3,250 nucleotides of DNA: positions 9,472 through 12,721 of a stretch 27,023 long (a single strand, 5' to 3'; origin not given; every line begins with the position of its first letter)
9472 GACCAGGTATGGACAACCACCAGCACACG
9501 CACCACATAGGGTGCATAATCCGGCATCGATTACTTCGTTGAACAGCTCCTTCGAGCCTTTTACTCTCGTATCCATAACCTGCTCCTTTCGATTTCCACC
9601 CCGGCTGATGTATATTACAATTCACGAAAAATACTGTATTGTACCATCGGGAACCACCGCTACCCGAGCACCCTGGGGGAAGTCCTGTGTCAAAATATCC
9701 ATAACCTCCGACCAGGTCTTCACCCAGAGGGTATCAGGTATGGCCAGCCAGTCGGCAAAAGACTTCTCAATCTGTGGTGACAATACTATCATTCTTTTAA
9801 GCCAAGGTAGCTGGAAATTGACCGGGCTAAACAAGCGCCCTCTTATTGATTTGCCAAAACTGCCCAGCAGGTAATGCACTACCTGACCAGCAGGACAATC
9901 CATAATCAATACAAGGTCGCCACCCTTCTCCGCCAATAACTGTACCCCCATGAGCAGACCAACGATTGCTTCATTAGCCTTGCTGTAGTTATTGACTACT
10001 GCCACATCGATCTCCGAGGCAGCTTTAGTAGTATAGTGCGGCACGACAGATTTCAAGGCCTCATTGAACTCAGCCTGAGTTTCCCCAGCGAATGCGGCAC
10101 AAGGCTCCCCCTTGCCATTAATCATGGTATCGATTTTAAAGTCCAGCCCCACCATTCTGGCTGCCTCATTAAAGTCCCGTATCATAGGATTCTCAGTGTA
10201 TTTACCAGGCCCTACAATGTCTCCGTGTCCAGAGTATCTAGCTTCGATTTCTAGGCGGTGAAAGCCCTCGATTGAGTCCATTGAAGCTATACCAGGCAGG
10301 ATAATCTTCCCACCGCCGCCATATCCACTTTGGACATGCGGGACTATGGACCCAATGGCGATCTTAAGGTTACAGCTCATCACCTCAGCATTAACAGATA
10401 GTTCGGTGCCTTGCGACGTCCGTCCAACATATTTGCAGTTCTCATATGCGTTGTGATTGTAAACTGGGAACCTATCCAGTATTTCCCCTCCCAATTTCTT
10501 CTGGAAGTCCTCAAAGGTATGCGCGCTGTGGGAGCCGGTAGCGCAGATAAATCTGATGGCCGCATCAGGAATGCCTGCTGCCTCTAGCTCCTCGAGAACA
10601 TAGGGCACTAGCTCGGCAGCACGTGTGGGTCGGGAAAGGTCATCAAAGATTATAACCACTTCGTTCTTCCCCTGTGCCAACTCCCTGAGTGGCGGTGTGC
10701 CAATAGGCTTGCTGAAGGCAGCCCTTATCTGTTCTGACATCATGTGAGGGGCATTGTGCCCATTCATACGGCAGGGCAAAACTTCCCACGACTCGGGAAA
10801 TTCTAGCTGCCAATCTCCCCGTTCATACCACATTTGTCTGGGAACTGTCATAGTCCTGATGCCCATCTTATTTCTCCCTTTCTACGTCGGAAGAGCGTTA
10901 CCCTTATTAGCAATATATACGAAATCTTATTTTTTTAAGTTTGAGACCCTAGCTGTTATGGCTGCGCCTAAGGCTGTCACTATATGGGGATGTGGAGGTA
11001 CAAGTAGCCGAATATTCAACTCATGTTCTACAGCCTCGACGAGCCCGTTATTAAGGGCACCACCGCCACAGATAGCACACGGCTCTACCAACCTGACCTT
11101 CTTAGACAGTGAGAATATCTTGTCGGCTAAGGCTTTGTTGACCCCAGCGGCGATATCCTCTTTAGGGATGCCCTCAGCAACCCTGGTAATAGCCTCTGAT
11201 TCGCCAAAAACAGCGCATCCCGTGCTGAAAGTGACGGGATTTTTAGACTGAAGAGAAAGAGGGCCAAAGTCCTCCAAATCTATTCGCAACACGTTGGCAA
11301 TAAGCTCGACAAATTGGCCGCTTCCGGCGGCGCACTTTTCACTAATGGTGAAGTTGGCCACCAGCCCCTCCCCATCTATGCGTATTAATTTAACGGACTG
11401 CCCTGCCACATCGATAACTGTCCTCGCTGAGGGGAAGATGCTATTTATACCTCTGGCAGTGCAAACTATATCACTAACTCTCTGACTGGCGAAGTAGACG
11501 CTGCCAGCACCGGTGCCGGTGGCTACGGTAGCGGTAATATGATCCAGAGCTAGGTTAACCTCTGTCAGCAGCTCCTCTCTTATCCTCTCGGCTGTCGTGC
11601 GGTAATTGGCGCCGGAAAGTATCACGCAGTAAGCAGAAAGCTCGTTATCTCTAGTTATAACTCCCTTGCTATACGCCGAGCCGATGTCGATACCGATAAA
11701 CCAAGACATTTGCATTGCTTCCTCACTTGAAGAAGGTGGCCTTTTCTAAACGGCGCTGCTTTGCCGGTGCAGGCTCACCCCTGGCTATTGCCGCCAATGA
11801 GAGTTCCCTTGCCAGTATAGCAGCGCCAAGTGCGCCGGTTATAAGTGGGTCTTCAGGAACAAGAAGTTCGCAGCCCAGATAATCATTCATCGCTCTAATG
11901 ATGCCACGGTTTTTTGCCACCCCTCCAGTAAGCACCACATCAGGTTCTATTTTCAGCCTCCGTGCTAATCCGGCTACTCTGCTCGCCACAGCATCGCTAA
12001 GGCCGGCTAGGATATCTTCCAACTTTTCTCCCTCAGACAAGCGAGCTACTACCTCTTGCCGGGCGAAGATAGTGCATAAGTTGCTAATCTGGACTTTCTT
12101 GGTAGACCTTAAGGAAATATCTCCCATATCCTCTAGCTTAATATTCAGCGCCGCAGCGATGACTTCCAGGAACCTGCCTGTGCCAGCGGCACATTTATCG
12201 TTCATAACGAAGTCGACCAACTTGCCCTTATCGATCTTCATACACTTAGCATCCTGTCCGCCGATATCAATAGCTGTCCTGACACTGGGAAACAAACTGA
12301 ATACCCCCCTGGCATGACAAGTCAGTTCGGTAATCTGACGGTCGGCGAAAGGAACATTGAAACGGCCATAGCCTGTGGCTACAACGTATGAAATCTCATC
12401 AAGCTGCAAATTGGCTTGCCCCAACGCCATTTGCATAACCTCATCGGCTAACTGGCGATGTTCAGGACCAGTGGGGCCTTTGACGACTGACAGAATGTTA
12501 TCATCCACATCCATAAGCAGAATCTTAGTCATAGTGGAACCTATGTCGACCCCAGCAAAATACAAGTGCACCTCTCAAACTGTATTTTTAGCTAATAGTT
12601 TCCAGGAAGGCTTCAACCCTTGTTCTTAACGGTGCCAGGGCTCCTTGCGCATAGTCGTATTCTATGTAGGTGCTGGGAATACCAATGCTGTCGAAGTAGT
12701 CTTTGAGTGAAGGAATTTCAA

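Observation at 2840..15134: Ten-gene operon linking a BCR-like enzyme, NPN-type racemase, FpoF-like flavoprotein, IorAB and a Lut dehydrogenase: candidate undescribed aromatic 2-hydroxyacid dearomatisation pathway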

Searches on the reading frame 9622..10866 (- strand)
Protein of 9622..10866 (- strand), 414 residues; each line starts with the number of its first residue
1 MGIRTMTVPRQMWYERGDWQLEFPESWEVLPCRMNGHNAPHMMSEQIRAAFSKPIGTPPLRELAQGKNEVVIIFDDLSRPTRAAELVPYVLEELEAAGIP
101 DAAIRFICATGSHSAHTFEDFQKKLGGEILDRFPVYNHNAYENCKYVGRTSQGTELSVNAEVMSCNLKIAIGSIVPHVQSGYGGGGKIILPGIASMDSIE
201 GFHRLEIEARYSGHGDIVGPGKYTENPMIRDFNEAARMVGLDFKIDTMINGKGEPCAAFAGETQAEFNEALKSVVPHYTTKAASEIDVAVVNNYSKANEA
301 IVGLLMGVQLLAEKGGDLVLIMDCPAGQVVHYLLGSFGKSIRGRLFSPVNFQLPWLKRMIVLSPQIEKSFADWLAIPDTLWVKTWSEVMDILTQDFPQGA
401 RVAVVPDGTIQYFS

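Call 4: search_protein_families(library=pfam, proteins=[window:9622-10866:-], max_evalue=0.001)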
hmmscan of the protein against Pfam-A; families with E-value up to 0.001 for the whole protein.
window:9622-10866:- (414 aa): 1 family
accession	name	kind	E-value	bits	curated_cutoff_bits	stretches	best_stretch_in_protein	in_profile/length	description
PF09861.14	Lar_N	-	1.1e-56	191.8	23.3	1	14-208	1-197/204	Lactate racemase N-terminal domain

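Call 5: search_protein_families(library=ncbifam, proteins=[window:9622-10866:-], max_evalue=0.001)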
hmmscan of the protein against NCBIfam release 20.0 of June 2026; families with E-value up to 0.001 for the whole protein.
window:9622-10866:- (414 aa): 5 families
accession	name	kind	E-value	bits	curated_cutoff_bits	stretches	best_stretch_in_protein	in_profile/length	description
NF052593.1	NPN_racem_MAR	equivalog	1.8e-62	211.3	500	1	12-325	3-315/415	nickel-dependent malate racemase, LarAH6 family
NF052525.1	NPN_LarAH10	equivalog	2.7e-56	191.1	540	1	17-291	10-288/426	NPN-dependent 2-hydroxyacid racemase, LarAH10 family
NF033504.2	Ni_dep_LarA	equivalog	4.8e-54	183.7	460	1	12-293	4-282/422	nickel-dependent lactate racemase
NF052595.1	NPN_LarAH5_MAR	equivalog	1.7e-46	159.1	462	1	14-327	5-316/415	nickel-dependent malate racemase, LarAH5 family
NF052592.1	LarAH_14_15_16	equivalog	5.3e-13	48.2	740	1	43-206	44-213/520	NPN-dependent hydroxyacid isomerase, LarAH14/15/16 family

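Call 6: find_encoding_contigs(protein=window:9622-10866:-, flank=10000, max_places=6)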
Protein window:9622-10866:- (414 aa): no gene with exactly this product is on record in the collection.
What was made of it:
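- Tried and rejected: Nothing was found (call 6).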

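Call 19: search_solved_structures(query=window:9622-10866:-, max_evalue=0.001, show_alignments=2)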
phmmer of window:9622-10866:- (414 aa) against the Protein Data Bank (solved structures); distinct sequences matched with E-value up to 0.001: 10.
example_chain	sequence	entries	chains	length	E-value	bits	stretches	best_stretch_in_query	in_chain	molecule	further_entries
6d6z_A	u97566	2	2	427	2.5e-39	138.2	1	44-327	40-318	Malate racemase Mar2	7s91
2yjg_A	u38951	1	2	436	1.4e-30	109.4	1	41-327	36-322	LACTATE RACEMASE APOPROTEIN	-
9eid_A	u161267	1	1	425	3.9e-30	107.9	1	45-296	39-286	A broad-substrate spectrum lactate racemase A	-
9eia_A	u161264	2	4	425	3.9e-30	107.9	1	45-296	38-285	A broad-substrate spectrum lactate racemase A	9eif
5huq_A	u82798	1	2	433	2.6e-26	95.3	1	44-322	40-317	Lactate racemization operon protein LarA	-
6c1w_A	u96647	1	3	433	2.6e-26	95.3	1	44-322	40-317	Lactate racemase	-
8ezf_B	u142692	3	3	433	4.1e-26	94.7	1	44-322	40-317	Lactate racemase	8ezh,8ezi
9q3j_A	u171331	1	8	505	2e-14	56.2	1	14-204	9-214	DUF2088 domain-containing protein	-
9q2u_A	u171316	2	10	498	7.4e-14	54.3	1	44-205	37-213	Lactate racemase A | LarA-like nickel-pincer nucleotide cofactor-utilizing enzyme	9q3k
4nar_A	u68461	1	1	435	2.1e-06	29.7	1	105-239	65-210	Putative uronate isomerase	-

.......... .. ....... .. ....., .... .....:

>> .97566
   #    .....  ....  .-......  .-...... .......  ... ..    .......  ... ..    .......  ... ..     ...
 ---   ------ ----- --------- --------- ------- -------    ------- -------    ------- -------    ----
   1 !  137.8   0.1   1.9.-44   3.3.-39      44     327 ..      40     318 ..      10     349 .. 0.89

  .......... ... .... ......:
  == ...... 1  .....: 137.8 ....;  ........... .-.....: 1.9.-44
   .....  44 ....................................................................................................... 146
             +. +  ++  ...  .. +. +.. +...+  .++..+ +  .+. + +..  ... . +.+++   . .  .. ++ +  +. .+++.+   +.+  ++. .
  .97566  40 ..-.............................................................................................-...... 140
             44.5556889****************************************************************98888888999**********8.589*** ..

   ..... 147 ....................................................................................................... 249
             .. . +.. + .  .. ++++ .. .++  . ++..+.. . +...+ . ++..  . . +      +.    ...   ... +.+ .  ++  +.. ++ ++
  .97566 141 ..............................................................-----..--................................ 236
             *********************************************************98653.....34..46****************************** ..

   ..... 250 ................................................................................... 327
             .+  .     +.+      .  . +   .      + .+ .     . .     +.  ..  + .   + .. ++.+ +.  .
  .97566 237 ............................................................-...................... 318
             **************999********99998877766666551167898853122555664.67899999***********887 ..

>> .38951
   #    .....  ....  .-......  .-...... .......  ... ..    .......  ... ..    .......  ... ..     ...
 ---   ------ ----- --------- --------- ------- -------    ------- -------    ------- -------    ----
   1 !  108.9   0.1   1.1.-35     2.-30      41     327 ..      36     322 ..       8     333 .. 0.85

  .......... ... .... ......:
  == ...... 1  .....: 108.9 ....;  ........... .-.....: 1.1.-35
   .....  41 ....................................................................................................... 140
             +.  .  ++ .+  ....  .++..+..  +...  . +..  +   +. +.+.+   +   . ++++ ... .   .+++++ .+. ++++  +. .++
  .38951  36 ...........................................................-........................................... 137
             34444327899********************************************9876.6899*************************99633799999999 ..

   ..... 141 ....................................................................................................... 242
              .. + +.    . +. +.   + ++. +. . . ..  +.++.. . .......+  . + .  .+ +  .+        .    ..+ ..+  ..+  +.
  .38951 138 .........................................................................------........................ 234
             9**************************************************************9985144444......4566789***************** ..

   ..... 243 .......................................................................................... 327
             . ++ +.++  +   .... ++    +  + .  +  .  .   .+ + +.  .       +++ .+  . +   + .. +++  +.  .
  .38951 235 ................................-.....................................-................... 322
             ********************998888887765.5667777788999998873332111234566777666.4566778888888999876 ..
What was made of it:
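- Closest known: LarA superfamily of nickel-pincer 2-hydroxyacid racemases and epimerases. Different: The C-terminal third does not align to the solved structures (call 19).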

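Call 22: find_homologous_proteins(query=window:9622-10866:-, max_evalue=1e-20)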
Query window:9622-10866:- (414 aa): 1517 proteins with E <= 1e-20 among 8000 candidates; the best 120 are listed.
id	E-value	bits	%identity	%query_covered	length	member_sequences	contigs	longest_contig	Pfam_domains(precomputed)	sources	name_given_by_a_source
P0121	2.0e-253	858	88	100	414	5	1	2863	PF09861.15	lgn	-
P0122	6.2e-245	830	86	100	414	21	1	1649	PF09861.15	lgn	-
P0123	1.8e-223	760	77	100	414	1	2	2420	PF09861.15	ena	-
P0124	3.6e-222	755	76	100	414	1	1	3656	PF09861.15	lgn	-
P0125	1.7e-220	750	75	100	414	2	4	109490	PF09861.15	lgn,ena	-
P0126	1.9e-220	750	75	100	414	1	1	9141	PF09861.15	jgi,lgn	-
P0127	4.4e-220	749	75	100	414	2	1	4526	PF09861.15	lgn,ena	-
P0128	2.8e-217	739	74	100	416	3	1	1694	PF09861.15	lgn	-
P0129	4.1e-216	735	73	100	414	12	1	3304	PF09861.15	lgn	-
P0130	6.0e-216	735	76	97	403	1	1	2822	PF09861.15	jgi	-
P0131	2.9e-215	733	75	100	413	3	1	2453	PF09861.15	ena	-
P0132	3.0e-215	733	76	97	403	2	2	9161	PF09861.15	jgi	-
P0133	6.3e-215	732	73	100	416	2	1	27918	PF09861.15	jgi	-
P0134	6.6e-215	731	73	100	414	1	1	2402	PF09861.15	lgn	-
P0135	2.7e-213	726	74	100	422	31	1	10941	PF09861.15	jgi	jgi:nickel-dependent lactate racemase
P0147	4.9e-208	709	71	100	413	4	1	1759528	PF09861.15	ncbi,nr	ncbi:MAG: DUF2088 domain-containing protein [Chloroflexota bacterium]|nr:MAG: DUF2088 domain-contain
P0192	1.7e-181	621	62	99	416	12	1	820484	PF09861.15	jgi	jgi:nickel-dependent lactate racemase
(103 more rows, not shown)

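Call 23: find_encoding_contigs(protein=P0125, flank=10000, max_places=2)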
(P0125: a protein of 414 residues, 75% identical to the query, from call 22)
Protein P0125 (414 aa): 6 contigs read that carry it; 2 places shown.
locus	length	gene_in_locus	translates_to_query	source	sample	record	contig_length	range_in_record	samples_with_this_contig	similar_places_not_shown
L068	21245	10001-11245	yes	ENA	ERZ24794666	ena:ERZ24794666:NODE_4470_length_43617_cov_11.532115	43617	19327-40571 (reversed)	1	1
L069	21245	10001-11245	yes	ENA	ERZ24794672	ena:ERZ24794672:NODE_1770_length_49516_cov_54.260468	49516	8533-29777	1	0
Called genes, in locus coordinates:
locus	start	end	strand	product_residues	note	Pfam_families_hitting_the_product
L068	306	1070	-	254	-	PF01396:Zn_ribbon_Top1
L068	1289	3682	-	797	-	PF04851:ResIII, PF00270:DEAD, PF18766:SWI2_SNF2, PF08463:EcoEI_R_C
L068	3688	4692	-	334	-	-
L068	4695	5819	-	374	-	PF01420:Methylase_S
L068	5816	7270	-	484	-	PF12161:HsdM_N, PF02384:N6_Mtase, PF07669:Eco57I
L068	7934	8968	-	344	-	PF00389:2-Hacid_dh, PF02826:2-Hacid_dh_C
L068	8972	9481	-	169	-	-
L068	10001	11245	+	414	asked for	PF09861:Lar_N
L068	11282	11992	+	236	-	PF02589:LUD_dom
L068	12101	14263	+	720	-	PF02589:LUD_dom, PF13187:Fer4_9 (faint), PF12838:Fer4_7 (faint), PF13183:Fer4_8, PF13534:Fer4_17 (weak), PF14691:Fer4_20 (faint), PF02754:CCG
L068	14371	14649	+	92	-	PF08666:SAF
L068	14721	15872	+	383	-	PF04295:GD_AH_second, PF20629:GD_AH_C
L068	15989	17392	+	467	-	PF00041:fn3 (weak), PF13360:PQQ_2 (faint), PF05935:Arylsulfotrans, PF14269:Arylsulfotran_2 (faint)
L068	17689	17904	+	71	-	PF10049:DUF2283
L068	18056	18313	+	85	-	PF15919:HicB_lk_antitox (weak)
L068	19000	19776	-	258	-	PF02596:DUF169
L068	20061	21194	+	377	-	PF02771:Acyl-CoA_dh_N, PF02770:Acyl-CoA_dh_M, PF00441:Acyl-CoA_dh_1, PF08028:Acyl-CoA_dh_2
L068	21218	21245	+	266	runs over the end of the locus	PF01012:ETF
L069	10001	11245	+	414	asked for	PF09861:Lar_N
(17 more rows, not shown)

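Call 24: find_encoding_contigs(protein=P0147, flank=10000, max_places=1)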
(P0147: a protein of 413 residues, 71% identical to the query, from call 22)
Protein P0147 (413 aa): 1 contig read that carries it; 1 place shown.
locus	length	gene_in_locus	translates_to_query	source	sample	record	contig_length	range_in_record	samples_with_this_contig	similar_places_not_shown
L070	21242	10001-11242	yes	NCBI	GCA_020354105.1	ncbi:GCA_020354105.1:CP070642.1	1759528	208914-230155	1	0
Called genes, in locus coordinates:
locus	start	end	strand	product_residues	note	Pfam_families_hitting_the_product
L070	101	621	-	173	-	PF01210:NAD_Gly3P_dh_N (weak), PF02737:3HCDH_N, PF03446:NAD_binding_2 (weak)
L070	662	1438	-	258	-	PF00378:ECH_1, PF16113:ECH_2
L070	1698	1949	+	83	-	-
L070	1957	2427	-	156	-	PF00885:DMRL_synthase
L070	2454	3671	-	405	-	PF00926:DHBP_synthase, PF00925:GTP_cyclohydro2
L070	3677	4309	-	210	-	PF00677:Lum_binding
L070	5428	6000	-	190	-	PF06559:DCD_N, PF22569:DCD_C, PF22769:DCD, PF00692:dUTPase (weak)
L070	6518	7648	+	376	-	PF16491:Peptidase_M48_N, PF01435:Peptidase_M48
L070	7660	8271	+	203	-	PF00300:His_Phos_1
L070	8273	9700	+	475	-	PF01171:ATP_bind_3, PF11734:TilS_C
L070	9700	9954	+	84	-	PF01713:Smr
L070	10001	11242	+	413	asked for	PF09861:Lar_N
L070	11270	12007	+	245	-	PF02589:LUD_dom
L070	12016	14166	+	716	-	PF02589:LUD_dom, PF14691:Fer4_20 (faint), PF12797:Fer4_2 (faint), PF12838:Fer4_7 (weak), PF13183:Fer4_8, PF13237:Fer4_10 (faint), PF13534:Fer4_17, PF02754:CCG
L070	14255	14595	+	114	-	-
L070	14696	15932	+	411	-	PF01314:AFOR_C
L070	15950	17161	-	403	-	PF07690:MFS_1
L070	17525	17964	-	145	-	-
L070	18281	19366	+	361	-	-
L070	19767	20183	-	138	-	PF00583:Acetyltransf_1, PF13673:Acetyltransf_10, PF13508:Acetyltransf_7, PF08445:FR47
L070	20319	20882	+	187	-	PF13886:TM7S3_TM198 (faint), PF03729:DUF308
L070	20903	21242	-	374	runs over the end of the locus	PF00149:Metallophos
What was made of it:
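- LarA-LUD-LdhH stands alone in L068-L070 (calls 23, 24).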

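Call 25: find_encoding_contigs(protein=P0192, flank=10000, max_places=1)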
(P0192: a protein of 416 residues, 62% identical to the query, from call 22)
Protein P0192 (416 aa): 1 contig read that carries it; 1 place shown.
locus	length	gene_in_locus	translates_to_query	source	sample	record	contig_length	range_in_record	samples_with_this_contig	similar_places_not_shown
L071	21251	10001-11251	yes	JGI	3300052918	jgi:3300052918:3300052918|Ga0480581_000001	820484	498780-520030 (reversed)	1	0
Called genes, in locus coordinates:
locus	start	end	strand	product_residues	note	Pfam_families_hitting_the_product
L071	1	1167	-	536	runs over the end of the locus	PF00118:Cpn60_TCP1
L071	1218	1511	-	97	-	PF00166:Cpn10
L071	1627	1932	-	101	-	PF09723:Zn_ribbon_8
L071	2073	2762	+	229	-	-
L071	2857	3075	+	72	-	-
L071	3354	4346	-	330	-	-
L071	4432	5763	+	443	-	PF11013:DUF2851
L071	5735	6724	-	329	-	PF00814:TsaD, PF22521:HypF_C_2 (weak)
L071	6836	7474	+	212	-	PF13483:Lactamase_B_3, PF12706:Lactamase_B_2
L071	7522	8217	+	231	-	PF24481:CT398_CC, PF02591:Zn_ribbon_9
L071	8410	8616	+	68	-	-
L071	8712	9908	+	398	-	PF22694:CtpB_N-like, PF00595:PDZ, PF13180:PDZ_2, PF17820:PDZ_6, PF03572:Peptidase_S41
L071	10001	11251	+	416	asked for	PF09861:Lar_N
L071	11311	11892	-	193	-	PF01174:SNO, PF03575:Peptidase_S51 (weak), PF07685:GATase_3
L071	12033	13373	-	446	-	PF03951:Gln-synt_N, PF00120:Gln-synt_C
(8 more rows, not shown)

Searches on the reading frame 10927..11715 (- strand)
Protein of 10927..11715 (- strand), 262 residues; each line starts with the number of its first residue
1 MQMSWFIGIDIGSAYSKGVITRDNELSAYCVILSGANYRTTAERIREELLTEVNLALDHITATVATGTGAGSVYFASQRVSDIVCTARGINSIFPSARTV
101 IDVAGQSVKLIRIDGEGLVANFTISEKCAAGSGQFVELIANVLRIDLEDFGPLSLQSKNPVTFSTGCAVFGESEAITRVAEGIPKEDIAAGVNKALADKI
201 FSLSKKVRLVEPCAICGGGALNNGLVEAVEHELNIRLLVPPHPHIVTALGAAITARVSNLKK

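Call 4: search_protein_families(library=pfam, proteins=[window:10927-11715:-], max_evalue=0.001)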
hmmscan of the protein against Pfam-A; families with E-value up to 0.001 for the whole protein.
window:10927-11715:- (262 aa): 1 family
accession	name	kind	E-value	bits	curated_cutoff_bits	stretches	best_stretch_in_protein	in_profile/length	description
PF01869.26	BcrAD_BadFG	-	7.5e-44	150.7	31.5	1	7-255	1-271/271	BadF/BadG/BcrA/BcrD ATPase family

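Call 5: search_protein_families(library=ncbifam, proteins=[window:10927-11715:-], max_evalue=0.001)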
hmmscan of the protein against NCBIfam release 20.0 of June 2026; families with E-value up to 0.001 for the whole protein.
window:10927-11715:- (262 aa): 5 families
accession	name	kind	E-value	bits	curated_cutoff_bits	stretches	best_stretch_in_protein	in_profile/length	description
TIGR00241.1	CoA_E_activ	domain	9.6e-63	212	125.4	1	7-253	3-247/248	acyl-CoA dehydratase activase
TIGR03192.1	benz_CoA_bzdQ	equivalog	1.2e-40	139.8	380.2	1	7-253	35-284/293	benzoyl-CoA reductase, bzd-type, subunit Q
TIGR02259.1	benz_CoA_red_A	equivalog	4.8e-34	117.9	578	1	62-227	232-399/432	benzoyl-CoA reductase subunit A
TIGR03286.1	methan_mark_15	hypoth_equivalog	6e-34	117.7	455.75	1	5-255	145-401/404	methanogenesis marker 15 protein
TIGR02261.1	benz_CoA_red_D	equivalog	1.9e-31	109.2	312.85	1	40-244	42-249/262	benzoyl-CoA reductase subunit D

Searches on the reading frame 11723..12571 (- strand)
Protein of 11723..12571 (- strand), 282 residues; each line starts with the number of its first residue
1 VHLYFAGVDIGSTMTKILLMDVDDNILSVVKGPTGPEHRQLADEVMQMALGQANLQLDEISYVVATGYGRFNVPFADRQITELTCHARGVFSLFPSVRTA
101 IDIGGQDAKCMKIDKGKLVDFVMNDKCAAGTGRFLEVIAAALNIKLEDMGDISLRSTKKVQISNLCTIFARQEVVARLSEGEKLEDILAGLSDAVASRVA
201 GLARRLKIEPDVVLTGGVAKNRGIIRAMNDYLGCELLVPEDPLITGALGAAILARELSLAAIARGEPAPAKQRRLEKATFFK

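Call 4: search_protein_families(library=pfam, proteins=[window:11723-12571:-], max_evalue=0.001)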
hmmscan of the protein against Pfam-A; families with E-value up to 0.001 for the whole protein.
window:11723-12571:- (282 aa): 3 families
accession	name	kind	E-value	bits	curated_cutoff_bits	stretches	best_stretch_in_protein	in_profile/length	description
PF01869.26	BcrAD_BadFG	-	1.9e-64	218.2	31.5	1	7-254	2-271/271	BadF/BadG/BcrA/BcrD ATPase family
PF02782.22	FGGY_C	-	4e-06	27.2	27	1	174-254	110-194/198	FGGY family of carbohydrate kinases, C-terminal domain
PF22521.2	HypF_C_2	-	0.00055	20.2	27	0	160-232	144-217/241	Carbamoyltransferase, Kae1-like Domain, second subdomain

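Call 5: search_protein_families(library=ncbifam, proteins=[window:11723-12571:-], max_evalue=0.001)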
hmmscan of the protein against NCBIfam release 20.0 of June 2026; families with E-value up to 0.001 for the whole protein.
window:11723-12571:- (282 aa): 7 families
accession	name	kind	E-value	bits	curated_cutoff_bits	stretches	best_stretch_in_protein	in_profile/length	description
TIGR00241.1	CoA_E_activ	domain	2.4e-81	272.9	125.4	1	6-253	3-248/248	acyl-CoA dehydratase activase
TIGR03192.1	benz_CoA_bzdQ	equivalog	1.2e-51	176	380.2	1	6-254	35-286/293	benzoyl-CoA reductase, bzd-type, subunit Q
TIGR02259.1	benz_CoA_red_A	equivalog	1.1e-50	172.6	578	1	53-252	222-430/432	benzoyl-CoA reductase subunit A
TIGR03286.1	methan_mark_15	hypoth_equivalog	1.7e-39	136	455.75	1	6-255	147-402/404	methanogenesis marker 15 protein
TIGR02261.1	benz_CoA_red_D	equivalog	3.6e-32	111.6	312.85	1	6-233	4-236/262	benzoyl-CoA reductase subunit D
NF009842.0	PRK13317.1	equivalog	7.2e-06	25.6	234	0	149-255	162-273/277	type II pantothenate kinase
NF011660.0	PRK15080.1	equivalog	0.0008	18.7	182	0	186-255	206-274/277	ethanolamine utilization protein EutJ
